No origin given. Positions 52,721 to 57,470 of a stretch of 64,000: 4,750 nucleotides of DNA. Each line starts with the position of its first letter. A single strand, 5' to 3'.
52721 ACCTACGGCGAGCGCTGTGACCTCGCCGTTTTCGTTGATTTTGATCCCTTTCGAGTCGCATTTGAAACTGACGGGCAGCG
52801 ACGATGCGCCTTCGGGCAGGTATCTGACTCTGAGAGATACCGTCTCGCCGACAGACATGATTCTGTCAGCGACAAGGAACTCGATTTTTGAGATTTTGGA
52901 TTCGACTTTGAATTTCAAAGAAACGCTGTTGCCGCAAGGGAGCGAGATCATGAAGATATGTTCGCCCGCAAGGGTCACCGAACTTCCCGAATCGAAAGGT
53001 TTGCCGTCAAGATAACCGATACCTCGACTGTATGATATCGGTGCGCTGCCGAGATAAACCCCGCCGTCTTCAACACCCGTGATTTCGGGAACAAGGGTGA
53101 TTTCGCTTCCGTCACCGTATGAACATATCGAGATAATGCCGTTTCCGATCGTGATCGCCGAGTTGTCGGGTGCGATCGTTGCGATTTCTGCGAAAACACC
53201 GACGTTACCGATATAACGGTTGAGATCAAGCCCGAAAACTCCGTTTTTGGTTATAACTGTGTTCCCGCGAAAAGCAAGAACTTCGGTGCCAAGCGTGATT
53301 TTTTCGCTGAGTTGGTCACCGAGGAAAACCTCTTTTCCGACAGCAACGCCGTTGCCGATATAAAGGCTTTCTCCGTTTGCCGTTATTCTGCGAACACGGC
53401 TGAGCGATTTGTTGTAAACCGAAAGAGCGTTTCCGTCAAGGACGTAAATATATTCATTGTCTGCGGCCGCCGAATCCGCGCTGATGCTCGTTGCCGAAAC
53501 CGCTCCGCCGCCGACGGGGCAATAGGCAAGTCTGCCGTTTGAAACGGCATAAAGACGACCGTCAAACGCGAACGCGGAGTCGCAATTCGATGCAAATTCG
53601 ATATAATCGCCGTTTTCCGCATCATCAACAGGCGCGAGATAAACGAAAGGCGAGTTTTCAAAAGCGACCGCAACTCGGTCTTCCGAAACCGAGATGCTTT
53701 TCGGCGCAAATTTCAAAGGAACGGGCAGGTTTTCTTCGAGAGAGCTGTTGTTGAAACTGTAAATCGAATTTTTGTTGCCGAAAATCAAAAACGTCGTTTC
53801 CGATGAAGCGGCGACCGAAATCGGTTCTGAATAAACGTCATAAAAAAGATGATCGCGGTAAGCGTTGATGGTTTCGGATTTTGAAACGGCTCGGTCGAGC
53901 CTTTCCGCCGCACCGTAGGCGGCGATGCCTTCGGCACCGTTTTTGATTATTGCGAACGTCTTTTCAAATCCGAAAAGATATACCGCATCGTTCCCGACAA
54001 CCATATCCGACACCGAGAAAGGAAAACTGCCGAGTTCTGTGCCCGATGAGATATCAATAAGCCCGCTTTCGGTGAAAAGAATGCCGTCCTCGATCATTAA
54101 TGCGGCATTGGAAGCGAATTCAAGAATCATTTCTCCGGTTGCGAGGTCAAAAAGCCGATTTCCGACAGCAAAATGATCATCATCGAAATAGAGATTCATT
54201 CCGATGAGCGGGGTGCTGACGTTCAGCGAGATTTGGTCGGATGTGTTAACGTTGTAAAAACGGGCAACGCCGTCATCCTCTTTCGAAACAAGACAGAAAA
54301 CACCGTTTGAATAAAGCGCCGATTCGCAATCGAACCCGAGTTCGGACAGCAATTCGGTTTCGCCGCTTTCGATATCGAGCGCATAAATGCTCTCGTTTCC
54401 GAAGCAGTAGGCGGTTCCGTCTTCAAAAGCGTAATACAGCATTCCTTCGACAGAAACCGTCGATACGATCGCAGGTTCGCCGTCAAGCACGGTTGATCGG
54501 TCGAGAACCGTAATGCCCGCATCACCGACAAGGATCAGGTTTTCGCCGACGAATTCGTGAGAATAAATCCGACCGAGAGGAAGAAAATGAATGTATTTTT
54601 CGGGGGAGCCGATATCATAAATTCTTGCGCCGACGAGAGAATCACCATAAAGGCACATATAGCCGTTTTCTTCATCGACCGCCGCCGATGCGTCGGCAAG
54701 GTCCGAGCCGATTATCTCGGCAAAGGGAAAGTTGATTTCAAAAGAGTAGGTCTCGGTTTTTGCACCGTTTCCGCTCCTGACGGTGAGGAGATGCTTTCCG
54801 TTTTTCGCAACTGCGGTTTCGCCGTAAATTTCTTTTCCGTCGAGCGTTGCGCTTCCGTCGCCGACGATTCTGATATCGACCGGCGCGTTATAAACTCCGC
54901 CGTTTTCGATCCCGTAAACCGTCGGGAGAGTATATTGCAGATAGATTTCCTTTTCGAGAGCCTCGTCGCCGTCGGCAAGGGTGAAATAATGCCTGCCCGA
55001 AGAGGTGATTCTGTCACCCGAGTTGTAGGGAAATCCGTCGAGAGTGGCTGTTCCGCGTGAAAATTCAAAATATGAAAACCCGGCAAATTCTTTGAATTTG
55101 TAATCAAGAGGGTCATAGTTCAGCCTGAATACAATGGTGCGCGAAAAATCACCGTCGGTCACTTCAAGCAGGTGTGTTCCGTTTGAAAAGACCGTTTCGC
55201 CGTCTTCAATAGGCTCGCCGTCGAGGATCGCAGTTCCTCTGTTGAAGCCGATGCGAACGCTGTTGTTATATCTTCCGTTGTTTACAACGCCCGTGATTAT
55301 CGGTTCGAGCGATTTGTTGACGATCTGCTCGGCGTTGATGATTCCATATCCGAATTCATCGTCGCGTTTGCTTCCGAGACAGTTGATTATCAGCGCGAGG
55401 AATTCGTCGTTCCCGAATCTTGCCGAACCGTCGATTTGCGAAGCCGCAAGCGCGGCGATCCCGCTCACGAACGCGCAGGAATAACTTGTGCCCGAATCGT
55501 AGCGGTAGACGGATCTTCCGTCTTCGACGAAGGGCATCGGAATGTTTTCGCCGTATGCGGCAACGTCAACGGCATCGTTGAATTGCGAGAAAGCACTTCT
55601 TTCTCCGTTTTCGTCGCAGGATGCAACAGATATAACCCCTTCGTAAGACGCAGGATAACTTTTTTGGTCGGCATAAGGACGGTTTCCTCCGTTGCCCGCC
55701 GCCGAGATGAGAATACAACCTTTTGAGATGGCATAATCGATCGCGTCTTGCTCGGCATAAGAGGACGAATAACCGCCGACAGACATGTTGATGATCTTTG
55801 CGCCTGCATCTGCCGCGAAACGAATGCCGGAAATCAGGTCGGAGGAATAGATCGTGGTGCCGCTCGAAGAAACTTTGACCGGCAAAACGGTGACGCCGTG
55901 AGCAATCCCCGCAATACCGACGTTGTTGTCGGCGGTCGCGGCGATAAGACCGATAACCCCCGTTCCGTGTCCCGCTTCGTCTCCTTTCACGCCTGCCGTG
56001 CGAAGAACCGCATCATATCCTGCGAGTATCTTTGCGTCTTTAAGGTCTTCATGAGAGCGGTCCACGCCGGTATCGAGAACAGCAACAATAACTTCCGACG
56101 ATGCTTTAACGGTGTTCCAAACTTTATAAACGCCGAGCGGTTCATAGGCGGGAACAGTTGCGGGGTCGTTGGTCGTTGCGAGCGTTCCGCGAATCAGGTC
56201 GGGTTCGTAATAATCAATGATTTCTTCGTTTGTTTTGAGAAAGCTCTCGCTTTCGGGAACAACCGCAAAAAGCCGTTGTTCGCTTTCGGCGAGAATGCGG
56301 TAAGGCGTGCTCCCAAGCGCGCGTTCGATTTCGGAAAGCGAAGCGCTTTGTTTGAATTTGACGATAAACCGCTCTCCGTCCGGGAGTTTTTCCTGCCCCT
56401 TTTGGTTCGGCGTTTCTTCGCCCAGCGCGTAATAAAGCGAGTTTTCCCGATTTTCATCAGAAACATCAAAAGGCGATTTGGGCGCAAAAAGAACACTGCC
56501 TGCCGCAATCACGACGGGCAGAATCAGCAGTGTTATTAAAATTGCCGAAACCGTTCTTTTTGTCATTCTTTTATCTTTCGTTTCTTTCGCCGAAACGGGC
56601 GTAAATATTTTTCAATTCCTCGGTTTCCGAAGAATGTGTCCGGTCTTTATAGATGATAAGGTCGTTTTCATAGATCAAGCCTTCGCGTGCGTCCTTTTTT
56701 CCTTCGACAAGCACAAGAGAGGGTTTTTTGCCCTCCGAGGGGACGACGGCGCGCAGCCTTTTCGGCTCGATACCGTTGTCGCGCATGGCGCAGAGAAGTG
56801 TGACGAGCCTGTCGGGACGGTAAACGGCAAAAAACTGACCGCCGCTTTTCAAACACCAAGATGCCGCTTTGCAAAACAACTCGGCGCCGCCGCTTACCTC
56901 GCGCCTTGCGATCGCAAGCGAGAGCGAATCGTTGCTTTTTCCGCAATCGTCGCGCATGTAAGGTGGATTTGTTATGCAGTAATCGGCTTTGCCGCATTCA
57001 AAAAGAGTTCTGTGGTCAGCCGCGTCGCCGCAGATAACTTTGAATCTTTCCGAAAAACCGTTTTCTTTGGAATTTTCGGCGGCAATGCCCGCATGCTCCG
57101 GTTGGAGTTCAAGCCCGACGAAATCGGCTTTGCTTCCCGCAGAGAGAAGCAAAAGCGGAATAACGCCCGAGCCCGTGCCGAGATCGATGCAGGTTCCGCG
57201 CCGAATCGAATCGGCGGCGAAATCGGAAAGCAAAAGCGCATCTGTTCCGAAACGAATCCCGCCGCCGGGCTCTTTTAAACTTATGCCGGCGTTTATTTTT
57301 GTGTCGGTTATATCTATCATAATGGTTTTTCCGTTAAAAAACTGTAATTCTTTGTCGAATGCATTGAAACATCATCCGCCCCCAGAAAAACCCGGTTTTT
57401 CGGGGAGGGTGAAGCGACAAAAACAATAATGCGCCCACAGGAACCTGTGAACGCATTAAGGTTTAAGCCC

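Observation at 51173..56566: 1797-aa S8 protease carrying both a dockerin and a cohesin-like module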

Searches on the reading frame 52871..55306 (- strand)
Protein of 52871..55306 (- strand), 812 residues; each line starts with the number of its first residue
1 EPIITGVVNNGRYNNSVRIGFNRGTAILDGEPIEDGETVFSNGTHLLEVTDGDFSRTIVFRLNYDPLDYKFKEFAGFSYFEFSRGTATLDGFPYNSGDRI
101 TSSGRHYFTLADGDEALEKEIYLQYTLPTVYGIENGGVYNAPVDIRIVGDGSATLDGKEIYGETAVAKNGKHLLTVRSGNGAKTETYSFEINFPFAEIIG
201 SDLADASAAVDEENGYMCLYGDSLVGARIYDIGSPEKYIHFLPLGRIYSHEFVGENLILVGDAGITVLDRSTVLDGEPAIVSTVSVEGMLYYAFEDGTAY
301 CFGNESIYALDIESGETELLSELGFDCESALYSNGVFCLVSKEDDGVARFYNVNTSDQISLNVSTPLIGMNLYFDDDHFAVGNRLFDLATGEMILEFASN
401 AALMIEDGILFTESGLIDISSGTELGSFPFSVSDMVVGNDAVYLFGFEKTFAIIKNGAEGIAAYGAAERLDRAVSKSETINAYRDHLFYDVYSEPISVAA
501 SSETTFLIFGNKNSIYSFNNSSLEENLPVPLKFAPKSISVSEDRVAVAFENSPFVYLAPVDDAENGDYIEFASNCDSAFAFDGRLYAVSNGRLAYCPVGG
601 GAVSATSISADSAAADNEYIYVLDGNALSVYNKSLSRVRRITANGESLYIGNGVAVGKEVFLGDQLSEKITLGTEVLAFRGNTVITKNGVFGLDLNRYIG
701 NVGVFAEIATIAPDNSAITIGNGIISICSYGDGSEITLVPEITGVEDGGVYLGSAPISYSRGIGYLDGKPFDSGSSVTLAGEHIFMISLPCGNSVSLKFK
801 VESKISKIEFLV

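Call 50: predict_structure(alignment_id=A3)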
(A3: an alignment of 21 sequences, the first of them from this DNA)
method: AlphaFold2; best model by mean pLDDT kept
length: 812 residues; sequences in the alignment: 21
mean_pLDDT: 91.3   pTM: 0.84
mean pLDDT of the five models: 91.3, 91.1, 90.1, 89.9, 89.7
residues with pLDDT >= 90: 610; 70-90: 193; 50-70: 8; < 50: 1
segments of 3 or more residues with pLDDT < 50: none
pLDDT, mean of each block of 10 residues (from residue 1): 88 82 91 87 90 92 84 93 93 96 94 88 93 96 94 95 93 95 95 93 90 93 89 88 91 93 93 93 91 89 93 89 89 90 87 88 84 90 92 92 93 95 94 93 93 92 94 87 94 93 94 93 92 96 95 95 94 93 95 91 92 92 94 93 88 91 82 93 94 92 93 95 94 90 91 92 94 94 94 92 69 50
secondary structure, 60 per line:
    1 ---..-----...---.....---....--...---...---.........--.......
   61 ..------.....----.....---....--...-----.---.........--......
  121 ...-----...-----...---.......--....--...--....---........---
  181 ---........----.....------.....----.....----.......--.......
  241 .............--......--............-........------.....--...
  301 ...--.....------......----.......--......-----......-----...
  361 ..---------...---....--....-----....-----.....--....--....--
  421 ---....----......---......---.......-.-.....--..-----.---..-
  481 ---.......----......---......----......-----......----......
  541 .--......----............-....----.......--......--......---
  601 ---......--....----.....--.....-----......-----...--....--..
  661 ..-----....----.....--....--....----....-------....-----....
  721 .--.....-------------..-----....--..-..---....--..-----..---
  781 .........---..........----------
elements in order (helices of 4 or more, strands of 3 or more residues): E11-13 E17-21 E25-28 E31-33 E37-39 E43-51 E54-62 E69-73 E78-82 E86-89 E92-94 E104-112 E115-123 E129-131 E137-139 E143-149 E152-155 E158-160 E163-166 E170-177 E184-191 E196-200 E207-211 E216-220 E225-231 E234-253 E256-261 E264-269 H270-275 E280-284 E291-295 E298-303 E306-310 E317-322 E327-333 E336-341 E347-352 E358-362 E372-374 E378-381 E384-387 E393-396 E402-406 E409-412 E415-418 E424-427 E432-437 E441-446 E450-456 H460-464 E484-490 E495-500 E504-509 E514-519 E525-530 E535-541 E544-549 E554-559 H560-565 E567-570 E575-581 E584-589 E592-597 E604-609 E612-615 E620-624 E627-631 E637-642 E648-650 E653-656 E659-662 E668-671 E676-680 E683-686 E689-692 E697-700 E708-711 E717-721 E724-728 E749-752 E763-766 E781-789 E793-802

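Call 52: fold_search(model_id=the predicted structure, library=pdb)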
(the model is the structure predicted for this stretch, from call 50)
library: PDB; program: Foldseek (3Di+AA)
matches with E <= 10: 1788; with E <= 0.001: 1027
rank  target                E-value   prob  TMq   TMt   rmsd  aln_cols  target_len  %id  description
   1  9n6z_LQ               5.7e-15  1.00  0.27  0.27  16.4       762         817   11  SSU processome maturation and disassembly, State D (released 2025-11-05)
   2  9oyz_B                2.8e-14  1.00  0.19  0.16  28.6      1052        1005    9  Cryo-EM structure of chicken ROS1 in apo-state. Cryo-EM refinement is focused on the "head" region of chicken ROS1. (released 2026-02-25)
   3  8bbg_A                3.0e-14  1.00  0.22  0.14  23.1       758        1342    9  Structure of the IFT-A complex; anterograde IFT-A train model (released 2022-12-21)
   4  3ott_B                3.1e-14  1.00  0.20  0.22  25.7       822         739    9  Crystal Structure of the extracellular domain of the putative one component system BT4673 from B. thetaiotaomicron (released 2011-08-10)
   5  9n6v_LQ               3.6e-14  1.00  0.25  0.24  22.2       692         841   10  SSU processome maturation and disassembly, State A (released 2025-11-05)
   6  9n77_LT               3.9e-14  1.00  0.27  0.25  18.0       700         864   12  SSU processome maturation and disassembly, State K (released 2025-11-05)
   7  6lqr_BE               3.9e-14  1.00  0.26  0.26  18.3       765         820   11  Cryo-EM structure of 90S small subunit preribosomes in transition states (State C) (released 2020-09-16)
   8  9n6v_LT               4.1e-14  1.00  0.27  0.25  17.9       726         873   12  SSU processome maturation and disassembly, State A (released 2025-11-05)
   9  8f5o_C                4.5e-14  1.00  0.26  0.19  15.0       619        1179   12  Structure of Leishmania tarentolae IFT-A (state 1) (released 2022-12-21)
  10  4nsx                  4.5e-14  1.00  0.27  0.34  17.1       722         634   10  Crystal Structure of the Utp21 tandem WD Domain (released 2014-02-19)
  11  9bfp_A                4.9e-14  1.00  0.19  0.15  30.4      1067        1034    9  Cryo-EM structure of Sevenless extracellular domain (monomer) (released 2025-01-29)
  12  10gh_A                5.2e-14  1.00  0.17  0.14  36.8      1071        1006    8  Cryo-EM structure of Receptor Tyrosine Kinase ROS1 in complex with Fab-RX5 (released 2026-02-25)
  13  9e78_0L               6.5e-14  1.00  0.28  0.35  17.9       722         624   10  48-nm repeat of the Leishmania tarentolae doublet microtubule (released 2025-03-12)
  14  6zqd_UU               6.5e-14  1.00  0.26  0.24  18.3       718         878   12  Cryo-EM structure of the 90S pre-ribosome from Saccharomyces cerevisiae, state Post-A1 (released 2020-09-23)
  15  9a2d_F                7.8e-14  1.00  0.24  0.15  21.0       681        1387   11  Modeling of the ciliary Intraflagellar transport-A complex (released 2024-05-10)
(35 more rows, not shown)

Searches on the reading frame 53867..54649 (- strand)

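Call 6: search_protein_families(library=pfam, proteins=[window:53867-54649:-], max_evalue=10)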
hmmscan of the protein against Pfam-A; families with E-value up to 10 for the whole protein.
seq(261 aa): 1 family
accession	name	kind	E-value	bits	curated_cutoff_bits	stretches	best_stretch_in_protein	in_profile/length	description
PF23887.1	Phage_Gene47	-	0.11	12.4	27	1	47-83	9-42/65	Phage L5 gene 47-like protein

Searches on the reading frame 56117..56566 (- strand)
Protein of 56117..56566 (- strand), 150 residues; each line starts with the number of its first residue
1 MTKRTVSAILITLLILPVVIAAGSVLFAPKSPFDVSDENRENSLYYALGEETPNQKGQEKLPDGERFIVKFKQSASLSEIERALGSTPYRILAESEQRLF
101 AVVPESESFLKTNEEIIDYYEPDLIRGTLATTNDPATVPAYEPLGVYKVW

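Call 6: search_protein_families(library=pfam, proteins=[window:56117-56566:-], max_evalue=10)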
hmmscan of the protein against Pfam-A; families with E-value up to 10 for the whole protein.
seq(150 aa): 1 family
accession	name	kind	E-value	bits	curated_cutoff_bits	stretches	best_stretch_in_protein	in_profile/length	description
PF00789.26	UBX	-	0.15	12.7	21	1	60-80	12-32/82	UBX domain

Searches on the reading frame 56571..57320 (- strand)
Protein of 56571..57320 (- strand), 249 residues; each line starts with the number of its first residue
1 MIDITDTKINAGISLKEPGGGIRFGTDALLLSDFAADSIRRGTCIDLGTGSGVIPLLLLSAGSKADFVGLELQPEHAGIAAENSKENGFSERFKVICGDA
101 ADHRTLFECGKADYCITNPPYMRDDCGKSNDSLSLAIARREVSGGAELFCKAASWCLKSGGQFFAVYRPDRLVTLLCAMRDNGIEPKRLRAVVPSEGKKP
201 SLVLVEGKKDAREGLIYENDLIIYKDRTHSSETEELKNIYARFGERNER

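Call 19: search_protein_families(library=pfam, proteins=[window:56571-57320:-], max_evalue=0.01)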
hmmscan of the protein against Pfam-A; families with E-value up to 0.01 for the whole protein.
window:56571-57320:- (249 aa): 7 families
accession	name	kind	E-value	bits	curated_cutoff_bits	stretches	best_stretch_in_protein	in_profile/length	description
PF05175.20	MTS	-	7.1e-10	39.2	23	1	28-167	21-140/170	Methyltransferase small domain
PF13847.12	Methyltransf_31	-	2.7e-07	30.8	27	1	43-119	6-82/145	Methyltransferase domain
PF13649.12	Methyltransf_25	-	8e-06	26.9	27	1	45-117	2-70/97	Methyltransferase domain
PF03602.21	Cons_hypoth95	-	9.9e-05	22.5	24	1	36-126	37-128/182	Conserved hypothetical protein 95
PF06325.19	PrmA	-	0.00042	20.3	22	1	42-117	163-232/296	Ribosomal protein L11 methyltransferase (PrmA)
PF01170.24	UPF0020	-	0.0012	19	22.3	1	63-122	75-132/197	RMKL-like, methyltransferase domain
PF08241.18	Methyltransf_11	-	0.0015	19.6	21.2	1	46-115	2-64/95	Methyltransferase domain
